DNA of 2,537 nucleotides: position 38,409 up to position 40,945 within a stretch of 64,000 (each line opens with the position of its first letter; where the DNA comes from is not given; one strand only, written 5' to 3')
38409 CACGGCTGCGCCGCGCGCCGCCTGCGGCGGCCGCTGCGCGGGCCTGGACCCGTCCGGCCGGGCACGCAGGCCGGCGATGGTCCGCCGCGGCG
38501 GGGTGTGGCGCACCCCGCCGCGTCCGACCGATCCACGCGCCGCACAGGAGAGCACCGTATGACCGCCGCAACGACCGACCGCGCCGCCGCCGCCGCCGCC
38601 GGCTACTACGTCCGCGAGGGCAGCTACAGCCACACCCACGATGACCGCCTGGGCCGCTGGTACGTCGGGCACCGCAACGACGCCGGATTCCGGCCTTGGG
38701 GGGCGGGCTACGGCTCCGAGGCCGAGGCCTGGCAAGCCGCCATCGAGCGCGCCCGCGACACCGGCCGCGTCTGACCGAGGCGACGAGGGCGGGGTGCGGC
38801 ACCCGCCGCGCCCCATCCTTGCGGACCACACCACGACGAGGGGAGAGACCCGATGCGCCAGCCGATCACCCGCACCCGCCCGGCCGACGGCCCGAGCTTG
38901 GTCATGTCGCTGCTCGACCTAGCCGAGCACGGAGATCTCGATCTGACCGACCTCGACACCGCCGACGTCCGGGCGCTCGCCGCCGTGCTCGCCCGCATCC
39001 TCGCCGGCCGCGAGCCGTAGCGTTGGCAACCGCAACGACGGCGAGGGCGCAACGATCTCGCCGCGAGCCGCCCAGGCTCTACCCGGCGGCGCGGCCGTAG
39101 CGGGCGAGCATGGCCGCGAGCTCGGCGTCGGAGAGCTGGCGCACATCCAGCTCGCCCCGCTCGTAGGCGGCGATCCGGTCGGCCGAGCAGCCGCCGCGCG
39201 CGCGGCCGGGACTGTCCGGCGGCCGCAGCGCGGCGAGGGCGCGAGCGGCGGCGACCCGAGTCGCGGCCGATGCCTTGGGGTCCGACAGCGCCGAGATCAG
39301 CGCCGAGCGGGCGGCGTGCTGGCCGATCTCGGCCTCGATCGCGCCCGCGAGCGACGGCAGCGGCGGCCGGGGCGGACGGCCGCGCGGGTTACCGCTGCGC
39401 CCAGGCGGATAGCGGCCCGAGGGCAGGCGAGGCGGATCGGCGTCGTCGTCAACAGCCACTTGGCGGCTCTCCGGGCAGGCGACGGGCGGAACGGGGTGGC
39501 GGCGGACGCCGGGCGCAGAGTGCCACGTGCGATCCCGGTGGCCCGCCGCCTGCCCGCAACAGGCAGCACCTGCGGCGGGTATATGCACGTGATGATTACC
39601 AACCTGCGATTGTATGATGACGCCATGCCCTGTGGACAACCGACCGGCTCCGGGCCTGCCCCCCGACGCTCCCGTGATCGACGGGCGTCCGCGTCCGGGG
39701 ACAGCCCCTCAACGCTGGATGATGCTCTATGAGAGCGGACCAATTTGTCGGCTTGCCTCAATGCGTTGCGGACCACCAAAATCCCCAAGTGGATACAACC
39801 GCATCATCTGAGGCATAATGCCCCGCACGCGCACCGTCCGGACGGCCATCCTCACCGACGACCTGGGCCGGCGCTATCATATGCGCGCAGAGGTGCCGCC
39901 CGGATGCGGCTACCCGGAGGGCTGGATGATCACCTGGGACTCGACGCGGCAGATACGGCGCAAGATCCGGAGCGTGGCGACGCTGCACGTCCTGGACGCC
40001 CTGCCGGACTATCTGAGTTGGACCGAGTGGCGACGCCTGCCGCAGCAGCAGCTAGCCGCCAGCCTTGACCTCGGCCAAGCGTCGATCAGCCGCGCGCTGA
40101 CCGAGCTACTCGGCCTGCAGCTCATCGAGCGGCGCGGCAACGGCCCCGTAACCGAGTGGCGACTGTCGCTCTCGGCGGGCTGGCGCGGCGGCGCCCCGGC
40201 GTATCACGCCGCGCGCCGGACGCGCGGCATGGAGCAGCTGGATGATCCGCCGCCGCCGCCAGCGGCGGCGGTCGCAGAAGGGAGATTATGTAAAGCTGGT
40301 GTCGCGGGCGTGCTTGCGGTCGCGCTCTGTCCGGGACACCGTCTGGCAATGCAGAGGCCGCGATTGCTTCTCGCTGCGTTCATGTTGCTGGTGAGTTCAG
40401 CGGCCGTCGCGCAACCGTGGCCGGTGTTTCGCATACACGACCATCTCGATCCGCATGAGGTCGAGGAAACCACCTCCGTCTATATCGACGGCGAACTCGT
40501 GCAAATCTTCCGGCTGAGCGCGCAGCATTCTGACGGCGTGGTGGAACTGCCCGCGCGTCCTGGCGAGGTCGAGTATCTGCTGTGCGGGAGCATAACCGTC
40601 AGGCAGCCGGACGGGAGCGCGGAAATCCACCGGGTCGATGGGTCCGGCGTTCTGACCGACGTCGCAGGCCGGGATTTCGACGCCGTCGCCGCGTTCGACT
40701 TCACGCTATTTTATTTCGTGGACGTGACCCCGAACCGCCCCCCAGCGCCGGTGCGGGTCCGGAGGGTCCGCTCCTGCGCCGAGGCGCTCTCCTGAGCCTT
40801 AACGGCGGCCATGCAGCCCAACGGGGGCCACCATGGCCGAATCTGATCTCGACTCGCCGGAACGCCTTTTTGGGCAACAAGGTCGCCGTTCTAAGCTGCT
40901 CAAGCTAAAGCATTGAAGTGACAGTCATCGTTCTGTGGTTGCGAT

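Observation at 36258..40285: A ~4.0-kb insertion bounded by ~50-bp direct repeats re-joins into an intact gene, yet has no visible integrase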

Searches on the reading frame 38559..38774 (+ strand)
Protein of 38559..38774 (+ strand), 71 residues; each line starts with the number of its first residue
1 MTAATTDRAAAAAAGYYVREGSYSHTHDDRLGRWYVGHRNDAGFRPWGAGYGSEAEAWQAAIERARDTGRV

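Call 11: search_protein_families(library=pfam, max_evalue=1, proteins=[window:38559-38774:+])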
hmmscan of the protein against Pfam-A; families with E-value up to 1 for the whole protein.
window:38559-38774:+ (71 aa): 0 families

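Call 12: search_protein_families(library=phrogs, max_evalue=1, proteins=[window:38559-38774:+])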
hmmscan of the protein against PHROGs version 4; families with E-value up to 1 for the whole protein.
window:38559-38774:+ (71 aa): 1 family
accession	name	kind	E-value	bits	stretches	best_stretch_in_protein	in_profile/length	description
phrog_16631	-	unknown function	0.16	13.3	1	16-69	7-58/79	-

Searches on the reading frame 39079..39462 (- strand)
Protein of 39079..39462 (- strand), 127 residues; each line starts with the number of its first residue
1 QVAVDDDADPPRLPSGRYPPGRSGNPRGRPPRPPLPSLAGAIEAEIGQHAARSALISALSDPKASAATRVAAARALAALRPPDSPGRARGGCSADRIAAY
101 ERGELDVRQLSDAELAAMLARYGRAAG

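Call 11: search_protein_families(library=pfam, max_evalue=1, proteins=[window:39079-39462:-])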
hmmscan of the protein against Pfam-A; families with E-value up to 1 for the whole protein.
window:39079-39462:- (127 aa): 4 families
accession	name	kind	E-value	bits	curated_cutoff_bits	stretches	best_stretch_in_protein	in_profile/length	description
PF18932.5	DUF5681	-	2.6e-06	28.4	27.5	1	15-76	2-58/77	Family of unknown function (DUF5681)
PF03020.21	LEM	-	0.0013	18.7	24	1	106-127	1-22/40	LEM domain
PF13646.12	HEAT_2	-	0.0025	18.5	27.7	1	44-84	25-63/88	HEAT repeats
PF03130.22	HEAT_PBS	-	0.0027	18.5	20.9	0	69-83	2-16/27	PBS lyase HEAT-like repeat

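Call 12: search_protein_families(library=phrogs, max_evalue=1, proteins=[window:39079-39462:-])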
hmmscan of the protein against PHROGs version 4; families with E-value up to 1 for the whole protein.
window:39079-39462:- (127 aa): 1 family
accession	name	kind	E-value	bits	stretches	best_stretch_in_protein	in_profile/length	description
phrog_26239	-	unknown function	0.018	16.4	1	15-31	18-34/146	-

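Call 29: find_homologous_proteins(query=window:39079-39459:-, max_evalue=0.001)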
Query window:39079-39459:- (126 aa): 1 proteins with E <= 0.001 among 603 candidates.
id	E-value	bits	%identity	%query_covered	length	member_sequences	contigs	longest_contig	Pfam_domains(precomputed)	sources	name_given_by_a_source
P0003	2.3e-69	250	100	100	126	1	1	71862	PF18932.6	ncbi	-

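Call 82: search_dna_similar(query=window:39079-39459:-, collection=phages, mode=protein, max_evalue=0.01, max_rows=15)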
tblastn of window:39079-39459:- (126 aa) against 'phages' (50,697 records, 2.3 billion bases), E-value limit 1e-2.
No match.

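Call 83: search_dna_similar(query=window:39079-39459:-, collection=plasmids, mode=protein, max_evalue=0.01, max_rows=15)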
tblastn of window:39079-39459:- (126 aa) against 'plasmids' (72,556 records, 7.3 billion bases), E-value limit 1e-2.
No match.

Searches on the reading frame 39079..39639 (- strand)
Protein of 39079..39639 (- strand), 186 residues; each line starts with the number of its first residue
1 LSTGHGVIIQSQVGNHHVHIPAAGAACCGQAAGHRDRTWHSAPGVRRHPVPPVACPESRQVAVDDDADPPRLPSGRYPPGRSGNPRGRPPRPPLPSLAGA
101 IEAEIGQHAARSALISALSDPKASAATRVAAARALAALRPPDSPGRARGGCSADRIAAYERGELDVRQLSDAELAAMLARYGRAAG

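Call 11: search_protein_families(library=pfam, max_evalue=1, proteins=[window:39079-39639:-])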
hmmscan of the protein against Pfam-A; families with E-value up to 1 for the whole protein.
window:39079-39639:- (186 aa): 4 families
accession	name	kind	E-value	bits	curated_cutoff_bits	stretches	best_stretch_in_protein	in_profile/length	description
PF18932.5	DUF5681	-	6.4e-06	27.1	27.5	1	74-135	2-58/77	Family of unknown function (DUF5681)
PF03020.21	LEM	-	0.0023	17.9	24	1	165-186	1-22/40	LEM domain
PF13646.12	HEAT_2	-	0.0047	17.6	27.7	1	103-143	25-63/88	HEAT repeats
PF03130.22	HEAT_PBS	-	0.0082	17.1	20.9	0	128-142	2-16/27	PBS lyase HEAT-like repeat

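Call 12: search_protein_families(library=phrogs, max_evalue=1, proteins=[window:39079-39639:-])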
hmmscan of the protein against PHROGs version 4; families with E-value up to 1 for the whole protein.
window:39079-39639:- (186 aa): 1 family
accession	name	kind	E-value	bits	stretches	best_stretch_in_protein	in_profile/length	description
phrog_26239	-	unknown function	0.025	16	1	74-90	18-34/146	-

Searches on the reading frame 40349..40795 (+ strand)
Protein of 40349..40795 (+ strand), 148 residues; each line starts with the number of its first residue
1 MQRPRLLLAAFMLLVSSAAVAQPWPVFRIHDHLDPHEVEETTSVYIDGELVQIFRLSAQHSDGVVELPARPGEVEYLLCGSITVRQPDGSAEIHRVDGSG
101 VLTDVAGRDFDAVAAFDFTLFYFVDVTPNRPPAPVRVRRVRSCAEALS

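Call 11: search_protein_families(library=pfam, max_evalue=1, proteins=[window:40349-40795:+])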
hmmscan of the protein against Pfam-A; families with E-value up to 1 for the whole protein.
window:40349-40795:+ (148 aa): 0 families

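Call 12: search_protein_families(library=phrogs, max_evalue=1, proteins=[window:40349-40795:+])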
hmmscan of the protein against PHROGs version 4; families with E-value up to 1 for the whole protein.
window:40349-40795:+ (148 aa): 1 family
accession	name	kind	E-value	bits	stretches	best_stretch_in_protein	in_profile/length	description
phrog_34760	-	unknown function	0.06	14.4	1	10-63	17-70/106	-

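Call 33: find_encoding_contigs(protein=window:40349-40795:+, flank=6000, max_places=10)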
Protein window:40349-40795:+ (148 aa): no gene with exactly this product is on record in the collection.
